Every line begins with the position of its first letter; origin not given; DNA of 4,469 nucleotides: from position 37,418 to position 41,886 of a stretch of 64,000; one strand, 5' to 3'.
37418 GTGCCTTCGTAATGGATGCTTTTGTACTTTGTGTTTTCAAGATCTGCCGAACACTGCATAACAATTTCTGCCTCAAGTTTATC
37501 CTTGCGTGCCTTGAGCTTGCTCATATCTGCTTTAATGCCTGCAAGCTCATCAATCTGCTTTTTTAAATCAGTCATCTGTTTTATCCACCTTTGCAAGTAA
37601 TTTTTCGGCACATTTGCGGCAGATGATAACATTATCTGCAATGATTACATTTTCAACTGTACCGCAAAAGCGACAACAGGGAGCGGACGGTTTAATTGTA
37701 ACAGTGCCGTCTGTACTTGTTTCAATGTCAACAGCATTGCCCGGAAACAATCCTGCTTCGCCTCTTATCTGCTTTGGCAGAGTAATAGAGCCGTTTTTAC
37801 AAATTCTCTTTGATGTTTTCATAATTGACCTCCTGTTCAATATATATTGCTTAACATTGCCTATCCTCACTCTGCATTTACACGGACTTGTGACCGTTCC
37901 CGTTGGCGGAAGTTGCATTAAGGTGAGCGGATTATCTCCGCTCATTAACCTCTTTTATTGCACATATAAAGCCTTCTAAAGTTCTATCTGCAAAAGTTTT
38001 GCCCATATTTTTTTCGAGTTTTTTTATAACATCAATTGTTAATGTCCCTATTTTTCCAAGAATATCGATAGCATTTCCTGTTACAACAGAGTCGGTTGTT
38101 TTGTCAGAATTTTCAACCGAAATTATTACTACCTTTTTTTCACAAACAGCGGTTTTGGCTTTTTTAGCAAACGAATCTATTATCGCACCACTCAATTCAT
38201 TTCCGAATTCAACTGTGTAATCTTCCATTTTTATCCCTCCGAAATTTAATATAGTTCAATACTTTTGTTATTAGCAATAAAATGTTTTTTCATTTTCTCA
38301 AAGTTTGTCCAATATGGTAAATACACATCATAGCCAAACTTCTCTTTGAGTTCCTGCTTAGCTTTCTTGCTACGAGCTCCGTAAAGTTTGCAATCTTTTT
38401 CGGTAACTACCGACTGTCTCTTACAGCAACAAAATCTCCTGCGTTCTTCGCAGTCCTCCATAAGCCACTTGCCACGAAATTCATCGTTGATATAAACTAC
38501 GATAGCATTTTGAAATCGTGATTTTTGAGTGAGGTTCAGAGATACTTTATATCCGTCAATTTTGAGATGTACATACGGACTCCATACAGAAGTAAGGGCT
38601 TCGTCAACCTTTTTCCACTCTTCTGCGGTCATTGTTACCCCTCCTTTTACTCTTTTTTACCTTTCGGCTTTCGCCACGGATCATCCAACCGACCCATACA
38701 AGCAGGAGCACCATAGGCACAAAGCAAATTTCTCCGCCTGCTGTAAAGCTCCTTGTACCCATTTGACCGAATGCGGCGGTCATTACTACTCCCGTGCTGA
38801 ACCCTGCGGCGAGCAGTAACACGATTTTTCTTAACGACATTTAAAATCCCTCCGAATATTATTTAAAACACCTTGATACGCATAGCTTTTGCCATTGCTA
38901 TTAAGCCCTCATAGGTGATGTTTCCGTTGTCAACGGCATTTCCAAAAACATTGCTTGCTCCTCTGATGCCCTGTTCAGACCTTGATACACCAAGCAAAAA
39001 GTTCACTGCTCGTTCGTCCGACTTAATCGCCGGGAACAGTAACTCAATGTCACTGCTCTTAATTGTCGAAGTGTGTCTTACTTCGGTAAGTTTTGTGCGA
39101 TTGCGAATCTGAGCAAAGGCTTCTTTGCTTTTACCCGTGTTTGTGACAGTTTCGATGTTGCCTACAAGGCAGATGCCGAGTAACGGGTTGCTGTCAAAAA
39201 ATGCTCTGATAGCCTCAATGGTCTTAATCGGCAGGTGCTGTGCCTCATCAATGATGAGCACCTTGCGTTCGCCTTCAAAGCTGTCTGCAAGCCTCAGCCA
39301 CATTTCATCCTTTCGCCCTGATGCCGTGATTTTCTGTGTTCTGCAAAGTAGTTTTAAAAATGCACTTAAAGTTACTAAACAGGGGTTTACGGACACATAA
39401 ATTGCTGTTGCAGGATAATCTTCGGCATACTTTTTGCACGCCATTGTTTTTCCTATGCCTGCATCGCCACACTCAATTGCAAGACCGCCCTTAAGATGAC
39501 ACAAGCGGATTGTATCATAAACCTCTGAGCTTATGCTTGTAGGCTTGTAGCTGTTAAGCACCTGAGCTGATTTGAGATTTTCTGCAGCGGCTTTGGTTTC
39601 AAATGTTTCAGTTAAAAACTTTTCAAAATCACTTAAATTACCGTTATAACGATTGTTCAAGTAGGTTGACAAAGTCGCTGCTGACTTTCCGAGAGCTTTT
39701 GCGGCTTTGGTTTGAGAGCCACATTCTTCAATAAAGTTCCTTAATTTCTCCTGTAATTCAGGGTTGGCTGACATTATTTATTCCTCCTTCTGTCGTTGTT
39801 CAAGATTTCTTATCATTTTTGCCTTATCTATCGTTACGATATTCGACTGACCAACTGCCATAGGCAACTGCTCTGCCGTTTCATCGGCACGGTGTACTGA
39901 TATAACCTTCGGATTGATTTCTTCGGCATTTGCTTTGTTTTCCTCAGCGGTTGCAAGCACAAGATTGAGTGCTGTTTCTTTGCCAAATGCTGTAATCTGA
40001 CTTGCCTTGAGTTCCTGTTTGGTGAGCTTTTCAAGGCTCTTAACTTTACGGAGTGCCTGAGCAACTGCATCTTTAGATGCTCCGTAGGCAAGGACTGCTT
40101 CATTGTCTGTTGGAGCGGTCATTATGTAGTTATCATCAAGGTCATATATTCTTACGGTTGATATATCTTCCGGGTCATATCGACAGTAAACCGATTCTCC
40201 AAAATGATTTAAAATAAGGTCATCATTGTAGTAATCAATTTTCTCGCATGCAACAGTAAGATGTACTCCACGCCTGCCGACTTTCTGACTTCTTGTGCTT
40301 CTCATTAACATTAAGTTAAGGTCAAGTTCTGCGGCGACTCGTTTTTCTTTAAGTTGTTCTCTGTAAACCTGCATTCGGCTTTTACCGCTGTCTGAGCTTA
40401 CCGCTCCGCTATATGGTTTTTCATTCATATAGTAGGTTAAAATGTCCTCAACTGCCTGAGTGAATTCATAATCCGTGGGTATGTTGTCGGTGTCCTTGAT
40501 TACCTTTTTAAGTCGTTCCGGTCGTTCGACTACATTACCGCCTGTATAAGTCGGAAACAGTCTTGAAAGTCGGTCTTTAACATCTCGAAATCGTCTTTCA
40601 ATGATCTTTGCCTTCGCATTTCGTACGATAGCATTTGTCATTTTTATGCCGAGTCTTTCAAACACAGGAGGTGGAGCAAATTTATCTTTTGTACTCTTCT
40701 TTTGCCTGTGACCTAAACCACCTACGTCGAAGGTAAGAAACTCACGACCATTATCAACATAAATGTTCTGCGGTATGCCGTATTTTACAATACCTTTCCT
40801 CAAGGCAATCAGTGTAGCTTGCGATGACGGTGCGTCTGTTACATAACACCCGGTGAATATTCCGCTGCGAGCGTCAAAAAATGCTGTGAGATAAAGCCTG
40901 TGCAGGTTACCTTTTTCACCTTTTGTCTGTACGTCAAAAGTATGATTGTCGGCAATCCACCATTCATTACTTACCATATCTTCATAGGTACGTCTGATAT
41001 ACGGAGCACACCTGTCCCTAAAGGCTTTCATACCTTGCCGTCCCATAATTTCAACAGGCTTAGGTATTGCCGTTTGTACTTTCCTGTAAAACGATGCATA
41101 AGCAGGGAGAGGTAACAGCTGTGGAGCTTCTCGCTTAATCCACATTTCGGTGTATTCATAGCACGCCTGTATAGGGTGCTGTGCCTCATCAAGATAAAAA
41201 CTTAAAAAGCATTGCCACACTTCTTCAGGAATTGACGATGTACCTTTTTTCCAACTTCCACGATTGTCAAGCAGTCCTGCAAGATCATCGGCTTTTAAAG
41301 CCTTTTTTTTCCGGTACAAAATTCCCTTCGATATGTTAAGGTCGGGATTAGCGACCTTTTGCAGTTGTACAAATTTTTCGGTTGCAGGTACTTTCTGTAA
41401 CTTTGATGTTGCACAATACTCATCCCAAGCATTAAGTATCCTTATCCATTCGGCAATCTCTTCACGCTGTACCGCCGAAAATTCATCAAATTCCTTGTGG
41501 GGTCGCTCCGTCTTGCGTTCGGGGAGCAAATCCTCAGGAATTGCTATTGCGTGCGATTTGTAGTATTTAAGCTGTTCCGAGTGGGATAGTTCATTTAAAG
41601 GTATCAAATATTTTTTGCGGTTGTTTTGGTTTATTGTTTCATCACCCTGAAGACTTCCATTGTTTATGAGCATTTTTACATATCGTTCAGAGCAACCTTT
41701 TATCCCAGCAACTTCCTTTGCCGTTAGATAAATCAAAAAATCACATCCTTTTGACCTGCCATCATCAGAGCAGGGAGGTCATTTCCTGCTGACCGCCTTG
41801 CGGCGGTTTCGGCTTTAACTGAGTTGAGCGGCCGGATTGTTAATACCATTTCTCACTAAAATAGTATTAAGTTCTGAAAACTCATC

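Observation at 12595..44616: Mu-like transposable prophage precisely delimited inside a VirB4 conjugation ATPase gene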

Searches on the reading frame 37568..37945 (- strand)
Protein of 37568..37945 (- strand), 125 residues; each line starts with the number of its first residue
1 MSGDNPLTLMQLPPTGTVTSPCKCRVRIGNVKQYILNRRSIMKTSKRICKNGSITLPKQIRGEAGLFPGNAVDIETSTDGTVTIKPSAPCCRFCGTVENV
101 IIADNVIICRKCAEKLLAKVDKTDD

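Call 18: search_protein_families(library=phrogs, proteins=[window:37568-37945:-], max_evalue=0.001)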
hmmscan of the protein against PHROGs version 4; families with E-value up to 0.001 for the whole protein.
window:37568-37945:- (125 aa): 2 families
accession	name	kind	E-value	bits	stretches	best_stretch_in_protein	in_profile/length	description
phrog_4681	-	moron, auxiliary metabolic gene and host takeover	1.8e-12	48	1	45-122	7-85/87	antitoxin from a toxin-antitoxin system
phrog_4921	-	unknown function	5e-06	27.6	1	48-120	24-95/116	-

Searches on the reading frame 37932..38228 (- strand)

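Call 53: search_protein_families(library=pfam, proteins=[window:37932-38228:-], max_evalue=1)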
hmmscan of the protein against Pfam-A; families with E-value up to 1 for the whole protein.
window:37932-38228:- (98 aa): 1 family
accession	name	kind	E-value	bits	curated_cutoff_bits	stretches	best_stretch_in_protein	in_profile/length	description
PF06443.16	SEF14_adhesin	-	0.05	13.9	22.8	1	22-67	17-69/165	SEF14-like adhesin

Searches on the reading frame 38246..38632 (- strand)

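Call 18: search_protein_families(library=phrogs, proteins=[window:38246-38632:-], max_evalue=0.001)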
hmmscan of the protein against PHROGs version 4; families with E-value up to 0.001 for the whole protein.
window:38246-38632:- (128 aa): 1 family
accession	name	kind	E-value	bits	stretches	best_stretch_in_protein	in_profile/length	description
phrog_5671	-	unknown function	5.7e-24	85.8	1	1-128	4-136/146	-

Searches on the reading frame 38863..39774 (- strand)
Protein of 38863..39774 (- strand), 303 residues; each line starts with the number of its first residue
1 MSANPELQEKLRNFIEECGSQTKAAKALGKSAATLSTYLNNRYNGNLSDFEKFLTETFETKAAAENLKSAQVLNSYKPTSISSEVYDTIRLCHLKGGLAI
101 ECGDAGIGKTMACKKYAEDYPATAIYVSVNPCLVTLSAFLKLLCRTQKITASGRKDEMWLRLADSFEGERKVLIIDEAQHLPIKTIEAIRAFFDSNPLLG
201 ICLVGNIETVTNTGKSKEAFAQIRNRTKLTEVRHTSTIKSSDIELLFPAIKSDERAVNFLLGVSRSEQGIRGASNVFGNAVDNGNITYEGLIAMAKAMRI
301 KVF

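Call 6: search_protein_families(library=pfam, proteins=[window:38863-39774:-], max_evalue=0.01)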
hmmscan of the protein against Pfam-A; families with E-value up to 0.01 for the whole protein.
window:38863-39774:- (303 aa): 5 families
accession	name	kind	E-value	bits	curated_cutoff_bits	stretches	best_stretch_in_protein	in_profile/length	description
PF13401.12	AAA_22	-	3e-16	60.3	27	1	98-207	7-124/130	AAA domain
PF13191.12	AAA_16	-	0.0025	18.8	32.6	0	103-157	31-87/167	AAA ATPase domain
PF13173.12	AAA_14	-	0.0028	18.1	27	0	106-205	12-97/129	AAA domain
PF05621.17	TniB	-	0.0029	17.5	22.4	0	102-193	41-143/189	Bacterial TniB protein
PF05339.17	DUF739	-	0.0055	17.3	27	0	14-43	12-41/69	Protein of unknown function (DUF739)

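Call 18: search_protein_families(library=phrogs, proteins=[window:38863-39774:-], max_evalue=0.001)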
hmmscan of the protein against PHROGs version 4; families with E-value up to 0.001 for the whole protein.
window:38863-39774:- (303 aa): 3 families
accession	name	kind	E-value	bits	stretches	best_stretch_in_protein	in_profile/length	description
phrog_296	-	integration and excision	2.4e-53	182.8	1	4-280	225-498/626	DNA transposition protein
phrog_2119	-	unknown function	8.8e-07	30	1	4-59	13-67/119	-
phrog_168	-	DNA, RNA and nucleotide metabolism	1.8e-06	28.9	1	102-194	48-125/314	clamp loader of DNA polymerase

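Call 52: search_protein_families(library=ncbifam, proteins=[window:38863-39774:-], max_evalue=0.01)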
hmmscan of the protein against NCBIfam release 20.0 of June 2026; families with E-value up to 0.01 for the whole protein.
window:38863-39774:- (303 aa): 1 family
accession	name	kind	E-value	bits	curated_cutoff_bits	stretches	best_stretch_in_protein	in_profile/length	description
TIGR03015.1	pepcterm_ATPase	hypoth_equivalog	6.7e-06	25.7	324.5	1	96-229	43-185/269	XrtA/PEP-CTERM system-associated ATPase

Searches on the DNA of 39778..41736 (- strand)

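Call 60: search_rna_families(sources=[L033, L038, L052, L062, L071, L072, L075, L077, L078, L082, L096], threshold=gathering)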
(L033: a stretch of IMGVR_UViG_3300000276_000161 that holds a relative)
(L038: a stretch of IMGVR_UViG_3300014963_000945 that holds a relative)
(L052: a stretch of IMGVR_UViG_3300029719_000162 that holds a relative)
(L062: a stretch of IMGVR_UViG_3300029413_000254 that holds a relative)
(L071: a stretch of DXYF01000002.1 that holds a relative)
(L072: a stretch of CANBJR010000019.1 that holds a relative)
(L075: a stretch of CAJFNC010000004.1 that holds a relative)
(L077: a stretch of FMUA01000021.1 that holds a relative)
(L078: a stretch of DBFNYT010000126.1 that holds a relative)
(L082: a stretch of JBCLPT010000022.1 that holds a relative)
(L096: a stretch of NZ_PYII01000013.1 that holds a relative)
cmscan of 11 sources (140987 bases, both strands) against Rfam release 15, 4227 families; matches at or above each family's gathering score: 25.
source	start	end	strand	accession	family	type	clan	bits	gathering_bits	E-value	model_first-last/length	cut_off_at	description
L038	11470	11552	+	RF03052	RAGATH-28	Gene; sRNA;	-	59.2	45.3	3.7e-07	1-85/85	no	RAGATH-28 RNA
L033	13844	13924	+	RF03052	RAGATH-28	Gene; sRNA;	-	58.2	45.3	6.3e-07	1-85/85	no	RAGATH-28 RNA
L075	13640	13725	+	RF03052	RAGATH-28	Gene; sRNA;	-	57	45.3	1.1e-06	1-85/85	no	RAGATH-28 RNA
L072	13626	13704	+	RF03052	RAGATH-28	Gene; sRNA;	-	56.1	45.3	1.7e-06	1-85/85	no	RAGATH-28 RNA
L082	13151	13236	+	RF03052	RAGATH-28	Gene; sRNA;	-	55.9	45.3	2e-06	1-85/85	no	RAGATH-28 RNA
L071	12025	12105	+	RF03052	RAGATH-28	Gene; sRNA;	-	55.7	45.3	2.1e-06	1-85/85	no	RAGATH-28 RNA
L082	5788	5854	+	RF02276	Hammerhead_II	Gene; ribozyme;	CL00010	54.3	37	4.4e-08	1-66/66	no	Hammerhead ribozyme (type II)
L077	5251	5323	+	RF02276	Hammerhead_II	Gene; ribozyme;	CL00010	53.8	37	6.1e-08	1-66/66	no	Hammerhead ribozyme (type II)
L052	13606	13701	+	RF03052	RAGATH-28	Gene; sRNA;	-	53.5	45.3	6.2e-06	1-85/85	no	RAGATH-28 RNA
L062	8197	8292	+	RF03052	RAGATH-28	Gene; sRNA;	-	53.5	45.3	6.2e-06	1-85/85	no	RAGATH-28 RNA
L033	5923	5987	+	RF02276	Hammerhead_II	Gene; ribozyme;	CL00010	43.9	37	2.4e-05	1-66/66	no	Hammerhead ribozyme (type II)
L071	4335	4399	+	RF02276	Hammerhead_II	Gene; ribozyme;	CL00010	43.4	37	3.2e-05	1-66/66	no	Hammerhead ribozyme (type II)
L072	5924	5988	+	RF02276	Hammerhead_II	Gene; ribozyme;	CL00010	43.4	37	3.2e-05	1-66/66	no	Hammerhead ribozyme (type II)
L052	5089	5159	+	RF02276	Hammerhead_II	Gene; ribozyme;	CL00010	42.2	37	6.6e-05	1-66/66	no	Hammerhead ribozyme (type II)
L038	3613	3677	+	RF02276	Hammerhead_II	Gene; ribozyme;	CL00010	42.1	37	6.9e-05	1-66/66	no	Hammerhead ribozyme (type II)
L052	4181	4250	+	RF02276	Hammerhead_II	Gene; ribozyme;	CL00010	42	37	7.3e-05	1-66/66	no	Hammerhead ribozyme (type II)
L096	5911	5975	+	RF02276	Hammerhead_II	Gene; ribozyme;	CL00010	41.5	37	0.0001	1-66/66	no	Hammerhead ribozyme (type II)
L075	5923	5987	+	RF02276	Hammerhead_II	Gene; ribozyme;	CL00010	41.3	37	0.00012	1-66/66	no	Hammerhead ribozyme (type II)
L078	2567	2632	+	RF02276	Hammerhead_II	Gene; ribozyme;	CL00010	40.3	37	0.00021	1-66/66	no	Hammerhead ribozyme (type II)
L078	1725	1789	+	RF02276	Hammerhead_II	Gene; ribozyme;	CL00010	40.2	37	0.00022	1-66/66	no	Hammerhead ribozyme (type II)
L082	5432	5498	+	RF02276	Hammerhead_II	Gene; ribozyme;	CL00010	40.2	37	0.00023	1-66/66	no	Hammerhead ribozyme (type II)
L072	4544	4609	+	RF02276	Hammerhead_II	Gene; ribozyme;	CL00010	38.8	37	0.00052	1-66/66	no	Hammerhead ribozyme (type II)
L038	2712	2776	+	RF02276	Hammerhead_II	Gene; ribozyme;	CL00010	38.4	37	0.00065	1-66/66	no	Hammerhead ribozyme (type II)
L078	2943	3008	+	RF02276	Hammerhead_II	Gene; ribozyme;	CL00010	38.4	37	0.00065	1-66/66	no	Hammerhead ribozyme (type II)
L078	4188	4256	+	RF02276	Hammerhead_II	Gene; ribozyme;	CL00010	38.1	37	0.00079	1-66/66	no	Hammerhead ribozyme (type II)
